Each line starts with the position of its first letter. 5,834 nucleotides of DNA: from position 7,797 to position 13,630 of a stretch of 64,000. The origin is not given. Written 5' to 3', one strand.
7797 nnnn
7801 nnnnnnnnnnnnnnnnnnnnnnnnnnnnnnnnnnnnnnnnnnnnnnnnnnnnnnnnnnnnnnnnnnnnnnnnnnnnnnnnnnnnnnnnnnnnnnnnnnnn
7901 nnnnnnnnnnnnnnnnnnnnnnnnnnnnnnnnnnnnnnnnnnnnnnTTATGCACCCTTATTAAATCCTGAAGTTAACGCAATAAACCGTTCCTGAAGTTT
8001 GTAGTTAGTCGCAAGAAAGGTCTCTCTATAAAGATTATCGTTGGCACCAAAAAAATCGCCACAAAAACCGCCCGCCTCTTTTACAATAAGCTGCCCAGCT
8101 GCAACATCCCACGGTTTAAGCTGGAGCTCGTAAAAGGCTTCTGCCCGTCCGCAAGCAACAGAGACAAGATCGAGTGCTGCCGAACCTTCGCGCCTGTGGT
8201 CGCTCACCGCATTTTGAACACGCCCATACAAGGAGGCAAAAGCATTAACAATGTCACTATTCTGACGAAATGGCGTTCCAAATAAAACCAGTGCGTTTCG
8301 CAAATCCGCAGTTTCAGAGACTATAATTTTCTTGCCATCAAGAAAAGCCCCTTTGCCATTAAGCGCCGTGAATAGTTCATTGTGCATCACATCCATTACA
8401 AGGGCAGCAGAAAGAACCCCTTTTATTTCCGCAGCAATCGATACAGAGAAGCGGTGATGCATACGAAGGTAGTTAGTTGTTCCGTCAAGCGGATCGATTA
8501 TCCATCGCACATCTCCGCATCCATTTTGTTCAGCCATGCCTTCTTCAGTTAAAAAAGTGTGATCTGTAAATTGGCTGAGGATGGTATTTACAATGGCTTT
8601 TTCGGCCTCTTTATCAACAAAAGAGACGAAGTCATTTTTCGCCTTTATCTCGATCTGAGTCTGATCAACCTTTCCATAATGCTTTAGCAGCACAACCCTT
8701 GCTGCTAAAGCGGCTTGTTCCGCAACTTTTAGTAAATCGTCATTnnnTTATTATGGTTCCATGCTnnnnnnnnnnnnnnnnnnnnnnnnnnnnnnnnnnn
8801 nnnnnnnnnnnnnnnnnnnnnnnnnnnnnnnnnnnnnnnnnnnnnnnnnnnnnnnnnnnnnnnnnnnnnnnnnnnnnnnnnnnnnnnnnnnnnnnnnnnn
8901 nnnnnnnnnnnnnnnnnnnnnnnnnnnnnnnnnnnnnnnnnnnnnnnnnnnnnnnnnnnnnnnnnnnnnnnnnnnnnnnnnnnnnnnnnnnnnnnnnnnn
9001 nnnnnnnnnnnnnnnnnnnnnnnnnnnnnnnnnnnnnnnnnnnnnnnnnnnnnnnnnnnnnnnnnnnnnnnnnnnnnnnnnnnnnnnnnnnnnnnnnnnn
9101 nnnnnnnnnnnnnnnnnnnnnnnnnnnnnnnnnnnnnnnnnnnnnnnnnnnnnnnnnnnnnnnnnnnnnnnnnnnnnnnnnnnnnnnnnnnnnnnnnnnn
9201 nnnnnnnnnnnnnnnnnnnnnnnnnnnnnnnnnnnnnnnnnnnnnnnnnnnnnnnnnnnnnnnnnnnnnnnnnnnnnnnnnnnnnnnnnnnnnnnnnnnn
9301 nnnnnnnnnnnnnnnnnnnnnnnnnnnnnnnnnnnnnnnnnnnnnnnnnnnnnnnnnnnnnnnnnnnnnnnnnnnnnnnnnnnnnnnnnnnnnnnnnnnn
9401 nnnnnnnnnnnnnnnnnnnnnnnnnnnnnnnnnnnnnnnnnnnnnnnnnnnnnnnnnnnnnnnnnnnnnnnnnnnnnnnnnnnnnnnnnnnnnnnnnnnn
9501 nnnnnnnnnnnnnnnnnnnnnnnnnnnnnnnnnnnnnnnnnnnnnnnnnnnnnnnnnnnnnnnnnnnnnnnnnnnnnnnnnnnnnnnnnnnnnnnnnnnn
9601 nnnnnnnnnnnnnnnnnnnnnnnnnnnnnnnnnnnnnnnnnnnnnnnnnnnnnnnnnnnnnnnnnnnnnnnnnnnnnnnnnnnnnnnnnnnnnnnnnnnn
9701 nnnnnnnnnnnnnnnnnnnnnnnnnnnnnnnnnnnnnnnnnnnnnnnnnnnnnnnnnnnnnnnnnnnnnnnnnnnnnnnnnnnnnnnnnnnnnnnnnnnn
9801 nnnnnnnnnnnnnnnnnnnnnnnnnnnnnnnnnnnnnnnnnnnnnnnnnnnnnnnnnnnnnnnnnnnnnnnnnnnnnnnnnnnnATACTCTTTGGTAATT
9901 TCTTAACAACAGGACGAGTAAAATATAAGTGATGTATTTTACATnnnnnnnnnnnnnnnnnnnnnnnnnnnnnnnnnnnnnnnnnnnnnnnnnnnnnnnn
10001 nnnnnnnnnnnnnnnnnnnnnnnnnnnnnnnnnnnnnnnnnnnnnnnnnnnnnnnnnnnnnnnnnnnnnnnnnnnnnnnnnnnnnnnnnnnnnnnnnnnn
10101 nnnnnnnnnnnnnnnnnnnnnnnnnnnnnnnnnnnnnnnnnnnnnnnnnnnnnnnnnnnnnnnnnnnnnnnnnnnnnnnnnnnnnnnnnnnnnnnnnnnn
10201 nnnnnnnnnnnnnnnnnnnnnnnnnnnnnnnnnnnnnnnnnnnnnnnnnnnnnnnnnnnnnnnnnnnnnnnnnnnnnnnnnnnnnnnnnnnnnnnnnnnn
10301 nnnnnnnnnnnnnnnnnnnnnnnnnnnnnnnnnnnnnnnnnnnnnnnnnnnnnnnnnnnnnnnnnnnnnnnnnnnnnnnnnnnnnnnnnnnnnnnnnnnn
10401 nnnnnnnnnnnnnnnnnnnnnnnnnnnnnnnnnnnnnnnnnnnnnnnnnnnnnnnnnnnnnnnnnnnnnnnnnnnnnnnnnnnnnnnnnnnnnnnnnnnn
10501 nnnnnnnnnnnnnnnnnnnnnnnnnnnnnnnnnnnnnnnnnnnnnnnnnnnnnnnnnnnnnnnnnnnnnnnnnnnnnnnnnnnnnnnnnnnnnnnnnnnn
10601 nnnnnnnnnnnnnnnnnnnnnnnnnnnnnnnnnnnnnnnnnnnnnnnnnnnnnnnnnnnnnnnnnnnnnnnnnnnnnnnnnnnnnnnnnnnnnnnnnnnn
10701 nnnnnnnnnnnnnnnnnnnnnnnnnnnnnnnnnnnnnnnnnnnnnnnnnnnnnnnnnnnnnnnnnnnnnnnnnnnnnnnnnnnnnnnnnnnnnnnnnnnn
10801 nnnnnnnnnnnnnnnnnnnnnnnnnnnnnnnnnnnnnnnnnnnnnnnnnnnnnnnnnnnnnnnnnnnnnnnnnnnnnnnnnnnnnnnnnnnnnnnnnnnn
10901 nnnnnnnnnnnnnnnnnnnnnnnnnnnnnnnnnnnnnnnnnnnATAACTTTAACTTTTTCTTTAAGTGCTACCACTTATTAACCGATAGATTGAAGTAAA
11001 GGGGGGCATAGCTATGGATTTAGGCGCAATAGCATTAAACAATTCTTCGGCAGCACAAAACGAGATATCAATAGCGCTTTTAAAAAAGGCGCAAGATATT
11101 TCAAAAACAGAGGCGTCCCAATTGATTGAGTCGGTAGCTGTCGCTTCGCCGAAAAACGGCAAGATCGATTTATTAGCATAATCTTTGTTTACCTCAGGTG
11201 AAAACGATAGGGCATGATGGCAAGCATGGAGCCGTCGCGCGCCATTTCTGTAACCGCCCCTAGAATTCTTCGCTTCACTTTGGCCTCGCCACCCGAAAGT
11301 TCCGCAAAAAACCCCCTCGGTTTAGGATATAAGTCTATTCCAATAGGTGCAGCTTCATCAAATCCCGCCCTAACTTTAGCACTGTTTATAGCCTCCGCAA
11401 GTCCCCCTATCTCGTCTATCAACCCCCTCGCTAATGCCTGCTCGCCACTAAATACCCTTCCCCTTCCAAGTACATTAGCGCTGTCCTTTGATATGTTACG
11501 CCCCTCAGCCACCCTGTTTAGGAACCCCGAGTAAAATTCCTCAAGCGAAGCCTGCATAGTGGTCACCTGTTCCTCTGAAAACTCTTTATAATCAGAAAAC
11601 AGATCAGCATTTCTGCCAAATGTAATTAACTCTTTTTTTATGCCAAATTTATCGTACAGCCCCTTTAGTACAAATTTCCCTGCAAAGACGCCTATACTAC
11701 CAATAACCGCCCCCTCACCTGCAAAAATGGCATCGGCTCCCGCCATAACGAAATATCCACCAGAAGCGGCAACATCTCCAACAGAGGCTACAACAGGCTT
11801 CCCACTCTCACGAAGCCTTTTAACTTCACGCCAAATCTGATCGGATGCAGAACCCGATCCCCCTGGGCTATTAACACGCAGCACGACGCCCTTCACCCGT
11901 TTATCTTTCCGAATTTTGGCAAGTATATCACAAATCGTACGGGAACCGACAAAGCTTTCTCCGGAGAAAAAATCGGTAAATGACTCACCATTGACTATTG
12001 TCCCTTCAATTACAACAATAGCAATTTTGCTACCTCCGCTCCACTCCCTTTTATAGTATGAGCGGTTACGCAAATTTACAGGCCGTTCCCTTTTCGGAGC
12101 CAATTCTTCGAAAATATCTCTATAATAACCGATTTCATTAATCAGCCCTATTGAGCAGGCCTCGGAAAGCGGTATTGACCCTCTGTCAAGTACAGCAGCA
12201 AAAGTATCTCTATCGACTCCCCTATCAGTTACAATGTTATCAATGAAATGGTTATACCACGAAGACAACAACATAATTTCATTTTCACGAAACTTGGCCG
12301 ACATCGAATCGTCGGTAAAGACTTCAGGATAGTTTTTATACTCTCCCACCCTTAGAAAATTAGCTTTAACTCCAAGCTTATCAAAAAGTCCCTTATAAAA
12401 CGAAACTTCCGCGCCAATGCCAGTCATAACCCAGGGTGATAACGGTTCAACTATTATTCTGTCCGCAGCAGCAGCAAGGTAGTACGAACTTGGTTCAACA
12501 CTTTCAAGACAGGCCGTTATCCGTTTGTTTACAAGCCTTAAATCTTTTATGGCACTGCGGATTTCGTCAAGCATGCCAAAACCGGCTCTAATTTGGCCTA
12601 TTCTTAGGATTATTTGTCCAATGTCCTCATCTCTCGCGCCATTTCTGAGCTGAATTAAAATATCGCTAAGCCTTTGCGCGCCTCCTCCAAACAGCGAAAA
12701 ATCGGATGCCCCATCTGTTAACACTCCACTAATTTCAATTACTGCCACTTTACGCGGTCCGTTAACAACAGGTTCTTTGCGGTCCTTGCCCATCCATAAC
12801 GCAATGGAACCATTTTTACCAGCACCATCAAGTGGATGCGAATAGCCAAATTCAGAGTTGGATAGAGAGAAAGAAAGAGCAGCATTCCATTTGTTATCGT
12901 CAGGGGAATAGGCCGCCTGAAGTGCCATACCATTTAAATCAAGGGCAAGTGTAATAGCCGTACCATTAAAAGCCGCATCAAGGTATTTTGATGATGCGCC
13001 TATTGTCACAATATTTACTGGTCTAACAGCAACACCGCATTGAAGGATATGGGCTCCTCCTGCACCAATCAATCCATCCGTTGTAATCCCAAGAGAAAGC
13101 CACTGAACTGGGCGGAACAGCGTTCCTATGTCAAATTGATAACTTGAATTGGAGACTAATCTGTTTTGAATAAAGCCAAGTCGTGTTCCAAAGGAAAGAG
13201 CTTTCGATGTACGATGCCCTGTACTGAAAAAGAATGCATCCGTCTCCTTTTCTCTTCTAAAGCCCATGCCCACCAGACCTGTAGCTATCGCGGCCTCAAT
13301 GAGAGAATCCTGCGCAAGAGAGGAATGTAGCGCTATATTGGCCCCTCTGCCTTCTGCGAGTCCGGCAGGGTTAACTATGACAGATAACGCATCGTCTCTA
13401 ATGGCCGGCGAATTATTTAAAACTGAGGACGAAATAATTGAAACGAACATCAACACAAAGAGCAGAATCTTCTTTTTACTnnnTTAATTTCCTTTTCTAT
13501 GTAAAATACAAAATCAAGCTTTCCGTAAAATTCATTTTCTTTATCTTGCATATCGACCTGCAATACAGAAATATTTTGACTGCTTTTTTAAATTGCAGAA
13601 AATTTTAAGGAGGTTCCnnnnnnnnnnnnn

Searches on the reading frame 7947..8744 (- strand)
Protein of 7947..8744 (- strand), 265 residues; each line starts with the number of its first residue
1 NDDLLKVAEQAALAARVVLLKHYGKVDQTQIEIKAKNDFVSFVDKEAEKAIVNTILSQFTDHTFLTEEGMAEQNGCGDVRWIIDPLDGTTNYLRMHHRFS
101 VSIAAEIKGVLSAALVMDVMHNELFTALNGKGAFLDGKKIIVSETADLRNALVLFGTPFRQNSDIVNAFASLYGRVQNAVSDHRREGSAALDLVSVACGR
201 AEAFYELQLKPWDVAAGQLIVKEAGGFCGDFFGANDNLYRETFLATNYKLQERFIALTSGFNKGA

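Call 48: search_protein_families(library=pfam, proteins=[window:7947-8744:-], max_evalue=0.0001)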
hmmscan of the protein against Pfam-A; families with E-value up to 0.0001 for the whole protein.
window:7947-8744:- (265 aa): 1 family
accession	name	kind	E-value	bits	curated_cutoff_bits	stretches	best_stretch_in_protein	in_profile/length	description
PF00459.30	Inositol_P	-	9.4e-59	199.5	27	1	2-257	3-265/271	Inositol monophosphatase family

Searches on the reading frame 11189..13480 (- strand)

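Call 28: search_protein_families(library=pfam, proteins=[window:11189-13480:-], max_evalue=0.001)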
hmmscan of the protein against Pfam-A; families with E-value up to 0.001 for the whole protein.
window:11189-13480:- (763 aa): 3 families
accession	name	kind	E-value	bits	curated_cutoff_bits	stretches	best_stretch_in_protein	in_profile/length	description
PF01343.23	Peptidase_S49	-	3.6e-62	209.3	24.9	2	556-705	2-151/154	Peptidase family S49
PF00574.28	CLP_protease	-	7.8e-06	26.3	20.2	0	515-583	32-97/182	Clp protease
PF25145.1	NfeD1b_N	-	1.2e-05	25.5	40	1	525-599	27-98/189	NfeD1b, N-terminal domain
